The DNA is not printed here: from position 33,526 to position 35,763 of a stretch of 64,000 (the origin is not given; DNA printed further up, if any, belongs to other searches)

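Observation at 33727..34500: RND membrane-fusion protein with an N-terminal array of three tandem EF-hand pairs (six canonical Ca2+-binding loops)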

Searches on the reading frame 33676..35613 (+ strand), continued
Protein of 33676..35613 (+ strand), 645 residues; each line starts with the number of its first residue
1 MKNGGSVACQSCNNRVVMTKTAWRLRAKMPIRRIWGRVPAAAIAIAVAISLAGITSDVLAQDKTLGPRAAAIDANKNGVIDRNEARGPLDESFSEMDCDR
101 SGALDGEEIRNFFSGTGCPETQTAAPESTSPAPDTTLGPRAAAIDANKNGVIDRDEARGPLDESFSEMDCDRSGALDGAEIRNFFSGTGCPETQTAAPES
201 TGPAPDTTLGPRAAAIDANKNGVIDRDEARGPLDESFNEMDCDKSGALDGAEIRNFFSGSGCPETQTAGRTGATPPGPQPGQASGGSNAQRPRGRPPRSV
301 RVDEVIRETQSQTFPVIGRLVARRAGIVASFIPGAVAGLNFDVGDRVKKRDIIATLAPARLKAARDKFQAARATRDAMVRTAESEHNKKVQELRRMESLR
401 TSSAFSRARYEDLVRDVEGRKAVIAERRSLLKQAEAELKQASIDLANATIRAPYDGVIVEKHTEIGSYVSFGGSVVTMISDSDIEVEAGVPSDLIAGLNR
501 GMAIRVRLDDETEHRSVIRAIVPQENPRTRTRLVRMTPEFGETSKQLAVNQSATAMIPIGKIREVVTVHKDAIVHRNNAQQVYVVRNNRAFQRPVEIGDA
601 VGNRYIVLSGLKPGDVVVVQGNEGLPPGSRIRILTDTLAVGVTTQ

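Call 6: find_homologous_proteins(query=window:33676-35613:+)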
Query window:33676-35613:+ (645 aa): 264 proteins with E <= 0.001 among 8000 candidates; the best 120 are listed.
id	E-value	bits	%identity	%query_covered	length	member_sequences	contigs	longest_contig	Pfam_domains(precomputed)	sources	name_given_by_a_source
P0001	0.0e+0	1371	100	97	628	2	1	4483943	PF13405.13,PF25973.1,PF23657.2,PF25989.1,PF13499.13,PF25967.1,PF13202.13,PF23564.2,PF25917.1,PF00036.39,PF25975.1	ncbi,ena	-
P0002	2.5e-211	722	59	94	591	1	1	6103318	PF13405.13,PF25973.1,PF25989.1,PF13499.13,PF25967.1,PF13202.13,PF25917.1,PF00036.39,PF25975.1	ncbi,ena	-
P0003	3.0e-202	692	57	93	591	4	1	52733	PF13405.13,PF25973.1,PF23657.2,PF25989.1,PF13499.13,PF25967.1,PF13202.13,PF25917.1,PF00036.39,PF25975.1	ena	-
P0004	9.8e-196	670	58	78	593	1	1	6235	PF13405.13,PF25973.1,PF25989.1,PF13499.13,PF25919.1,PF25917.1,PF00036.39,PF25975.1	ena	-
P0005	5.3e-185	635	61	78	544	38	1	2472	PF13405.13,PF25973.1,PF25989.1,PF13499.13,PF25967.1,PF25917.1,PF00036.39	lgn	-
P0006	2.3e-184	632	60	79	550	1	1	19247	PF13405.13,PF25973.1,PF25989.1,PF00364.29,PF13499.13,PF25967.1,PF25919.1,PF25917.1,PF00036.39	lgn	-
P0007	9.2e-184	630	61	79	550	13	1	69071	PF13405.13,PF25973.1,PF25989.1,PF13499.13,PF25967.1,PF25919.1,PF25917.1,PF00036.39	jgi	jgi:RND family efflux transporter MFP subunit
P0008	6.1e-183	628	61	78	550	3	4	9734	PF13405.13,PF25973.1,PF25989.1,PF13499.13,PF25967.1,PF25919.1,PF25917.1,PF00036.39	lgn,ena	-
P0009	3.0e-182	626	60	78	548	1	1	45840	PF13405.13,PF25973.1,PF25989.1,PF13499.13,PF25967.1,PF25919.1,PF25917.1,PF00036.39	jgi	jgi:RND family efflux transporter MFP subunit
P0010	4.9e-182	625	61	79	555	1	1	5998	PF13405.13,PF25973.1,PF25989.1,PF00364.29,PF13499.13,PF25967.1,PF13202.13,PF25917.1,PF00036.39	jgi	-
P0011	7.3e-182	624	61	79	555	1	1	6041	PF13405.13,PF25973.1,PF25989.1,PF00364.29,PF13499.13,PF25967.1,PF13202.13,PF25917.1,PF00036.39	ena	-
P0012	8.2e-182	624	61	79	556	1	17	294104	PF13405.13,PF25973.1,PF25989.1,PF00364.29,PF13499.13,PF25967.1,PF13202.13,PF25917.1,PF00036.39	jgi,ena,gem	-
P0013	8.8e-182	624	61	79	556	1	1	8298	PF13405.13,PF25973.1,PF25989.1,PF00364.29,PF13499.13,PF25967.1,PF13202.13,PF25917.1,PF00036.39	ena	-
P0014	9.4e-182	624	61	79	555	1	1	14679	PF13405.13,PF25973.1,PF25989.1,PF00364.29,PF13499.13,PF25967.1,PF13202.13,PF25917.1,PF00036.39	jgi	jgi:RND family efflux transporter MFP subunit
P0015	9.9e-182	624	61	79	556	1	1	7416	PF13405.13,PF25973.1,PF25989.1,PF00364.29,PF13499.13,PF25967.1,PF13202.13,PF25917.1,PF00036.39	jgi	-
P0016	1.1e-181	624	61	79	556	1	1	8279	PF13405.13,PF25973.1,PF25989.1,PF00364.29,PF13499.13,PF25967.1,PF13202.13,PF25917.1,PF00036.39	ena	-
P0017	1.4e-181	623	60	79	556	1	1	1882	PF13405.13,PF25973.1,PF25989.1,PF00364.29,PF13499.13,PF25967.1,PF13202.13,PF25917.1,PF00036.39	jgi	-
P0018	1.6e-181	623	60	78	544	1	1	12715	PF13405.13,PF25973.1,PF25989.1,PF00364.29,PF13499.13,PF25919.1,PF25917.1,PF00036.39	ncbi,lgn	-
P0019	4.5e-181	622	61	79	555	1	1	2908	PF13405.13,PF25973.1,PF25989.1,PF00364.29,PF13499.13,PF25967.1,PF13202.13,PF25917.1,PF00036.39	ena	-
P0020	1.2e-180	620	60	79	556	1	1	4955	PF13405.13,PF25973.1,PF25989.1,PF00364.29,PF13499.13,PF25967.1,PF13202.13,PF25917.1,PF00036.39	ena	-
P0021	2.9e-180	619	60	79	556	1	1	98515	PF13405.13,PF25973.1,PF25989.1,PF00364.29,PF13499.13,PF25967.1,PF13202.13,PF25917.1,PF00036.39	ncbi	-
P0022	1.0e-179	617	60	79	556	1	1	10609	PF13405.13,PF25973.1,PF25989.1,PF00364.29,PF13499.13,PF25967.1,PF13202.13,PF25917.1,PF00036.39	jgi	jgi:RND family efflux transporter MFP subunit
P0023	1.9e-179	616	60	79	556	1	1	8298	PF13405.13,PF25973.1,PF25989.1,PF13499.13,PF25967.1,PF13202.13,PF25917.1,PF00036.39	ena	-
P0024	1.5e-178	613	59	79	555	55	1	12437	PF13405.13,PF25973.1,PF25989.1,PF13499.13,PF25967.1,PF25919.1,PF25917.1,PF00036.39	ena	-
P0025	2.2e-178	613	58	79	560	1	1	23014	PF13405.13,PF25973.1,PF25989.1,PF13499.13,PF25967.1,PF25919.1,PF25917.1,PF00036.39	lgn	-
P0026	2.5e-178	613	60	78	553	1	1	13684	PF13405.13,PF25973.1,PF25989.1,PF13499.13,PF25967.1,PF13202.13,PF25917.1,PF00036.39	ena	-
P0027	4.0e-178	612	59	79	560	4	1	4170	PF13405.13,PF25973.1,PF25989.1,PF13499.13,PF25967.1,PF25919.1,PF25917.1,PF00036.39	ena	-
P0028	4.6e-178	612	60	78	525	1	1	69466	PF13405.13,PF25973.1,PF23657.2,PF25989.1,PF00364.29,PF13499.13,PF25967.1,PF25919.1,PF25917.1,PF00036.39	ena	-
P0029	5.6e-178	611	60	78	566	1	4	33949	PF13405.13,PF25973.1,PF25989.1,PF13499.13,PF25967.1,PF25919.1,PF13202.13,PF25917.1,PF00036.39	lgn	-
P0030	1.9e-177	610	58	83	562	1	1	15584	PF13405.13,PF25973.1,PF25989.1,PF13499.13,PF25967.1,PF25919.1,PF13202.13,PF25917.1,PF00036.39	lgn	-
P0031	2.6e-177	609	60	78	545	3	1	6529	PF13405.13,PF25973.1,PF25989.1,PF00364.29,PF13499.13,PF25967.1,PF13202.13,PF25917.1,PF00036.39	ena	-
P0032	4.0e-177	609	58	79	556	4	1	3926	PF13405.13,PF25973.1,PF23657.2,PF25989.1,PF13499.13,PF25967.1,PF25919.1,PF25917.1,PF00036.39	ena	-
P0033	1.0e-176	607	59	78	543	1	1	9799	PF13405.13,PF25973.1,PF25989.1,PF13499.13,PF25967.1,PF25919.1,PF13202.13,PF25917.1,PF00036.39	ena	-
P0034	1.9e-176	606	58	78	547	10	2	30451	PF13405.13,PF25973.1,PF25989.1,PF00364.29,PF13499.13,PF25919.1,PF25917.1,PF00036.39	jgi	jgi:RND family efflux transporter MFP subunit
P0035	2.6e-176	606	59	78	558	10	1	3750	PF13405.13,PF25973.1,PF25989.1,PF13499.13,PF25967.1,PF25919.1,PF13202.13,PF25917.1,PF00036.39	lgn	-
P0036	3.4e-176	606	59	78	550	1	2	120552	PF13405.13,PF25973.1,PF25989.1,PF00364.29,PF13499.13,PF25967.1,PF25919.1,PF25917.1,PF00036.39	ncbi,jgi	ncbi:MAG: RND family efflux transporter MFP subunit [Paracoccaceae bacterium]|jgi:RND family efflux 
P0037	5.0e-176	605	58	78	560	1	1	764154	PF13405.13,PF25973.1,PF25989.1,PF13499.13,PF25967.1,PF25919.1,PF13202.13,PF25917.1,PF00036.39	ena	-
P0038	5.8e-176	605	56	85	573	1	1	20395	PF13405.13,PF25973.1,PF25989.1,PF13499.13,PF25967.1,PF25917.1,PF00036.39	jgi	jgi:RND family efflux transporter MFP subunit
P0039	6.5e-176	605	60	78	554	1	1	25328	PF13405.13,PF25973.1,PF23657.2,PF25989.1,PF00364.29,PF13499.13,PF25967.1,PF25919.1,PF13202.13,PF25917.1,PF00036.39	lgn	-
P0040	7.1e-176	604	59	78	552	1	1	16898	PF13405.13,PF25973.1,PF25989.1,PF13499.13,PF25967.1,PF25919.1,PF25917.1,PF00036.39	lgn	-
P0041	1.1e-175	604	59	79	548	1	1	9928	PF13405.13,PF25973.1,PF25989.1,PF00364.29,PF13499.13,PF25967.1,PF25919.1,PF25917.1,PF00036.39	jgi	jgi:RND family efflux transporter MFP subunit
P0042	1.8e-175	603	59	78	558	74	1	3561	PF13405.13,PF25973.1,PF25989.1,PF13499.13,PF25967.1,PF13202.13,PF25917.1,PF00036.39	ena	-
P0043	4.9e-175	602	58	78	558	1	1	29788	PF13405.13,PF25973.1,PF23657.2,PF25989.1,PF13499.13,PF25967.1,PF25919.1,PF25917.1,PF00036.39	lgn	-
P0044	5.1e-175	602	58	78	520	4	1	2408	PF13405.13,PF25973.1,PF25989.1,PF13499.13,PF25967.1,PF13202.13,PF25917.1,PF00036.39,PF25975.1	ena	-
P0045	5.5e-175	601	59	77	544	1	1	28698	PF13405.13,PF25973.1,PF25989.1,PF13499.13,PF25967.1,PF13202.13,PF25917.1,PF00036.39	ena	-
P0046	6.5e-175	601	58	78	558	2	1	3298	PF13405.13,PF25973.1,PF25989.1,PF13499.13,PF25967.1,PF13202.13,PF25917.1,PF00036.39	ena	-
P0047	2.4e-174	599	59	77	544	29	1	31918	PF13405.13,PF25973.1,PF25989.1,PF13499.13,PF25967.1,PF13202.13,PF25917.1,PF00036.39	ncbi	-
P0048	2.8e-174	599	55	80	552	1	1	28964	PF13405.13,PF25973.1,PF25989.1,PF13499.13,PF25917.1,PF00036.39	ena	-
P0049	1.6e-173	597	58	78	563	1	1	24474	PF13405.13,PF25973.1,PF25989.1,PF13499.13,PF25967.1,PF13202.13,PF25917.1,PF00036.39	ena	-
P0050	1.8e-173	596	58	78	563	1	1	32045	PF13405.13,PF25973.1,PF25989.1,PF13499.13,PF25967.1,PF25919.1,PF13202.13,PF25917.1,PF00036.39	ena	-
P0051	2.3e-173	596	58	78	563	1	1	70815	PF13405.13,PF25973.1,PF25989.1,PF13499.13,PF25967.1,PF13202.13,PF25917.1,PF00036.39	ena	-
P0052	2.9e-173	596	58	78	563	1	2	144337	PF13405.13,PF25973.1,PF25989.1,PF13499.13,PF25967.1,PF13202.13,PF25917.1,PF00036.39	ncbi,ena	-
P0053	4.0e-173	595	58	78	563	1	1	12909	PF13405.13,PF25973.1,PF25989.1,PF13499.13,PF25967.1,PF13202.13,PF25917.1,PF00036.39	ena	-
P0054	4.9e-173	595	58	78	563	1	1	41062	PF13405.13,PF25973.1,PF25989.1,PF13499.13,PF25967.1,PF13202.13,PF25917.1,PF00036.39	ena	-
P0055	5.8e-173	595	58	78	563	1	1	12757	PF13405.13,PF25973.1,PF25989.1,PF13499.13,PF25967.1,PF13202.13,PF25917.1,PF00036.39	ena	-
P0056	5.8e-173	595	58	78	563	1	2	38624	PF13405.13,PF25973.1,PF25989.1,PF13499.13,PF25967.1,PF13202.13,PF25917.1,PF00036.39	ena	-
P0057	6.1e-173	595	58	78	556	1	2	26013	PF13405.13,PF25973.1,PF25989.1,PF13499.13,PF25967.1,PF25919.1,PF25917.1,PF00036.39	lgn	-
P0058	7.8e-173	594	58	78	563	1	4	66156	PF13405.13,PF25973.1,PF25989.1,PF13499.13,PF25967.1,PF25919.1,PF13202.13,PF25917.1,PF00036.39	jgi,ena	-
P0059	8.2e-173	594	58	78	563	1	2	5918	PF13405.13,PF25973.1,PF25989.1,PF13499.13,PF25967.1,PF13202.13,PF25917.1,PF00036.39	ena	-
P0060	8.6e-173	594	58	78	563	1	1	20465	PF13405.13,PF25973.1,PF25989.1,PF13499.13,PF25967.1,PF25919.1,PF13202.13,PF25917.1,PF00036.39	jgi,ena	jgi:RND family efflux transporter MFP subunit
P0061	8.8e-173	594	58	78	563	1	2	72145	PF13405.13,PF25973.1,PF25989.1,PF13499.13,PF25967.1,PF13202.13,PF25917.1,PF00036.39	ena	-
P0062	9.4e-173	594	58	78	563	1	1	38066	PF13405.13,PF25973.1,PF25989.1,PF13499.13,PF25967.1,PF13202.13,PF25917.1,PF00036.39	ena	-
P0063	1.1e-172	594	57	78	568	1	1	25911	PF13405.13,PF25973.1,PF25989.1,PF13499.13,PF25967.1,PF25919.1,PF13202.13,PF25917.1,PF00036.39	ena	-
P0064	1.1e-172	594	58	78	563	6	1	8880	PF13405.13,PF25973.1,PF25989.1,PF13499.13,PF25967.1,PF25919.1,PF13202.13,PF25917.1,PF00036.39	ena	-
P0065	1.5e-172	594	57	78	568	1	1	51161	PF13405.13,PF25973.1,PF25989.1,PF13499.13,PF25967.1,PF25919.1,PF13202.13,PF25917.1,PF00036.39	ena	-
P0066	1.5e-172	593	58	78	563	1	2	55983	PF13405.13,PF25973.1,PF25989.1,PF13499.13,PF25967.1,PF25919.1,PF13202.13,PF25917.1,PF00036.39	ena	-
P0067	1.6e-172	593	58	78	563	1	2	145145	PF13405.13,PF25973.1,PF25989.1,PF13499.13,PF25967.1,PF25919.1,PF13202.13,PF25917.1,PF00036.39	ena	-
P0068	1.6e-172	593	58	78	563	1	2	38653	PF13405.13,PF25973.1,PF25989.1,PF13499.13,PF25967.1,PF25919.1,PF13202.13,PF25917.1,PF00036.39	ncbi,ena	-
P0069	1.7e-172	593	58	78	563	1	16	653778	PF13405.13,PF25973.1,PF25989.1,PF13499.13,PF25967.1,PF25919.1,PF13202.13,PF25917.1,PF00036.39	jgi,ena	-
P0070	1.8e-172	593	58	78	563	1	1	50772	PF13405.13,PF25973.1,PF25989.1,PF13499.13,PF25967.1,PF13202.13,PF25917.1,PF00036.39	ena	-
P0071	1.9e-172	593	58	78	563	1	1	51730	PF13405.13,PF25973.1,PF25989.1,PF13499.13,PF25967.1,PF25919.1,PF13202.13,PF25917.1,PF00036.39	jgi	-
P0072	2.0e-172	593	58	78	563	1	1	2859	PF13405.13,PF25973.1,PF25989.1,PF13499.13,PF25967.1,PF25919.1,PF13202.13,PF25917.1,PF00036.39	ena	-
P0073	2.2e-172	593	58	78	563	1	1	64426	PF13405.13,PF25973.1,PF25989.1,PF13499.13,PF25967.1,PF13202.13,PF25917.1,PF00036.39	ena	-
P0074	2.2e-172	593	58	78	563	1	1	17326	PF13405.13,PF25973.1,PF25989.1,PF13499.13,PF25967.1,PF25919.1,PF13202.13,PF25917.1,PF00036.39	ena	-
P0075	5.0e-172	592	58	78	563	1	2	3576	PF13405.13,PF25973.1,PF25989.1,PF13499.13,PF25967.1,PF13202.13,PF25917.1,PF00036.39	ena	-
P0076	2.9e-171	589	56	81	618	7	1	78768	PF13405.13,PF25973.1,PF25989.1,PF00364.29,PF13499.13,PF25917.1,PF00036.39,PF25954.1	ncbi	-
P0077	1.5e-170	587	58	77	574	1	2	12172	PF13405.13,PF25973.1,PF25989.1,PF13499.13,PF25967.1,PF25917.1,PF00036.39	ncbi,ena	-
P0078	1.3e-169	584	56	78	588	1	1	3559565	PF13405.13,PF25973.1,PF25989.1,PF00364.29,PF13499.13,PF25967.1,PF13202.13,PF25917.1,PF00036.39,PF25975.1,PF25954.1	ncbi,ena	-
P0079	3.7e-169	582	59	77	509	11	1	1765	PF13405.13,PF25973.1,PF25989.1,PF13499.13,PF25967.1,PF25917.1,PF00036.39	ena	-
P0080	3.7e-169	582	56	78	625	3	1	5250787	PF13405.13,PF25973.1,PF25989.1,PF13499.13,PF25967.1,PF00036.39,PF25975.1,PF25954.1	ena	-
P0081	6.6e-168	578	53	81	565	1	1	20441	PF13405.13,PF25973.1,PF25989.1,PF13499.13,PF25919.1,PF25917.1,PF00036.39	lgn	-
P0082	2.2e-167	576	58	78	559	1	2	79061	PF13405.13,PF25973.1,PF25989.1,PF13499.13,PF25967.1,PF25917.1,PF00036.39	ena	-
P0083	6.0e-167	575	57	77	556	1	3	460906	PF13405.13,PF25973.1,PF25989.1,PF00364.29,PF13499.13,PF25967.1,PF25919.1,PF25917.1,PF00036.39,PF25975.1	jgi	jgi:RND family efflux transporter MFP subunit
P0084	2.0e-166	573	57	81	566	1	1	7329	PF13405.13,PF25973.1,PF25989.1,PF00364.29,PF13499.13,PF25919.1,PF25917.1,PF00036.39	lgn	-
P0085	8.0e-166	571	58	77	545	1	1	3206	PF13405.13,PF25973.1,PF25989.1,PF13499.13,PF25967.1,PF25919.1,PF25917.1,PF00036.39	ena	-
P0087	3.1e-162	559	56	67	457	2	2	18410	PF25973.1,PF25989.1,PF25919.1,PF25917.1,PF00036.39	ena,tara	tara:strand:+ start:1099 stop:2472 length:1374 start_codon:yes stop_codon:yes gene_type:complete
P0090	1.2e-157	544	59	73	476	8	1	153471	PF13405.13,PF25973.1,PF25989.1,PF13499.13,PF25917.1,PF00036.39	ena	-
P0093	7.9e-157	542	63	66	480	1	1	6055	PF13405.13,PF25973.1,PF25989.1,PF00364.29,PF25967.1,PF25917.1,PF00036.39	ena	-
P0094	7.3e-155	535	56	73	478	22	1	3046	PF13405.13,PF25973.1,PF25989.1,PF25967.1,PF25919.1,PF25917.1,PF00036.39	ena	-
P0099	1.4e-150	521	52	77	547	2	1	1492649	PF13405.13,PF25973.1,PF25989.1,PF13499.13,PF25917.1,PF00036.39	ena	-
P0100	3.9e-150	519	51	76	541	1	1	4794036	PF13405.13,PF25973.1,PF25989.1,PF13499.13,PF13202.13,PF25917.1,PF00036.39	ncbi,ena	-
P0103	4.7e-149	516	51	76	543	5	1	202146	PF13405.13,PF25973.1,PF25989.1,PF13499.13,PF13202.13,PF25917.1,PF00036.39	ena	-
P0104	8.1e-149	515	50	80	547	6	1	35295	PF13405.13,PF25973.1,PF25989.1,PF13499.13,PF13202.13,PF25917.1,PF00036.39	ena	-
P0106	1.6e-148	514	51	77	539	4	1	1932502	PF13405.13,PF25973.1,PF25989.1,PF13499.13,PF13202.13,PF25917.1,PF00036.39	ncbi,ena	-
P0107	3.7e-148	513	51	77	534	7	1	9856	PF13405.13,PF25973.1,PF25989.1,PF13499.13,PF13202.13,PF25917.1,PF00036.39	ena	-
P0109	4.3e-148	513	51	77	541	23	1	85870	PF13405.13,PF25973.1,PF25989.1,PF13499.13,PF13202.13,PF25917.1,PF00036.39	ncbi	-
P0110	5.7e-148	512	42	94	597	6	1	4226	PF25973.1,PF25984.1,PF25989.1,PF13499.13,PF25917.1,PF25975.1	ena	-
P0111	1.9e-147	511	50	80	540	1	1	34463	PF13405.13,PF25973.1,PF25989.1,PF13499.13,PF25917.1,PF00036.39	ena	-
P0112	4.9e-147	509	50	77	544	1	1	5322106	PF13405.13,PF25973.1,PF25989.1,PF13499.13,PF13202.13,PF25917.1,PF00036.39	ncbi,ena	-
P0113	7.5e-147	509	50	78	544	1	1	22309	PF13405.13,PF25973.1,PF25989.1,PF13499.13,PF25917.1,PF00036.39,PF25975.1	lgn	-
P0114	9.5e-147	508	51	77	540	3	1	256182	PF13405.13,PF25973.1,PF25989.1,PF13499.13,PF25917.1,PF00036.39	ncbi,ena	-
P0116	1.9e-146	507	51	77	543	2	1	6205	PF13405.13,PF25973.1,PF25989.1,PF13499.13,PF25917.1,PF00036.39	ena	-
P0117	3.8e-146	506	50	77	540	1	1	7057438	PF13405.13,PF25973.1,PF25989.1,PF13499.13,PF25917.1,PF00036.39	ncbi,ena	-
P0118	5.2e-146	506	51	77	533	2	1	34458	PF13405.13,PF25973.1,PF25989.1,PF13499.13,PF13202.13,PF25917.1,PF00036.39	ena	-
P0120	1.4e-144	501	50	77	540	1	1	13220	PF13405.13,PF25973.1,PF25989.1,PF13499.13,PF25917.1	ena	-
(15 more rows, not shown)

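Call 7: find_encoding_contigs(protein=window:33676-35613:+, flank=10000)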
Protein window:33676-35613:+ (645 aa): 1 contig read that carries it; 1 place shown.
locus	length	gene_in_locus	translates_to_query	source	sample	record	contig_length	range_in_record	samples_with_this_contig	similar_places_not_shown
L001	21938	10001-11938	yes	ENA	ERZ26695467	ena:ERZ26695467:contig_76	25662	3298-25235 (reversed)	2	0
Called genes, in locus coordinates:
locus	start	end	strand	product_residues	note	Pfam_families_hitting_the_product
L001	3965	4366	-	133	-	PF06262:Zincin_1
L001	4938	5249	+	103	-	PF01329:Pterin_4a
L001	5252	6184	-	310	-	PF00892:EamA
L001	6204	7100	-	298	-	PF00892:EamA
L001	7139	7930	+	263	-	PF00106:adh_short, PF01370:Epimerase (faint), PF08659:KR, PF23441:SDR, PF13561:adh_short_C2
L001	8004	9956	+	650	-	PF16177:ACAS_N, PF00501:AMP-binding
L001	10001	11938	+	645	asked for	PF00036:EF-hand_1 (faint), PF13202:EF-hand_5 (faint), PF13405:EF-hand_6 (faint), PF25917:BSH_RND (weak), PF25973:BSH_CzcB, PF25967:RND-MFP_C (weak), PF25989:YknX_C, PF25975:CzcB_C (weak), +3 more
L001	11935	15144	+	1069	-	PF00873:ACR_tran, PF03176:MMPL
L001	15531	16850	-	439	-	PF03721:UDPG_MGDP_dh_N, PF00984:UDPG_MGDP_dh, PF03720:UDPG_MGDP_dh_C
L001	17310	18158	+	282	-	PF01571:GCV_T, PF25455:Beta-barrel_CAF17_C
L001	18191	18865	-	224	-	PF00107:ADH_zinc_N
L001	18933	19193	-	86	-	-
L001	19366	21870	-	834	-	PF01326:PPDK_N, PF00391:PEP-utilizers, PF02896:PEP-utilizers_C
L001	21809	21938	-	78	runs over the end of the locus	PF01326:PPDK_N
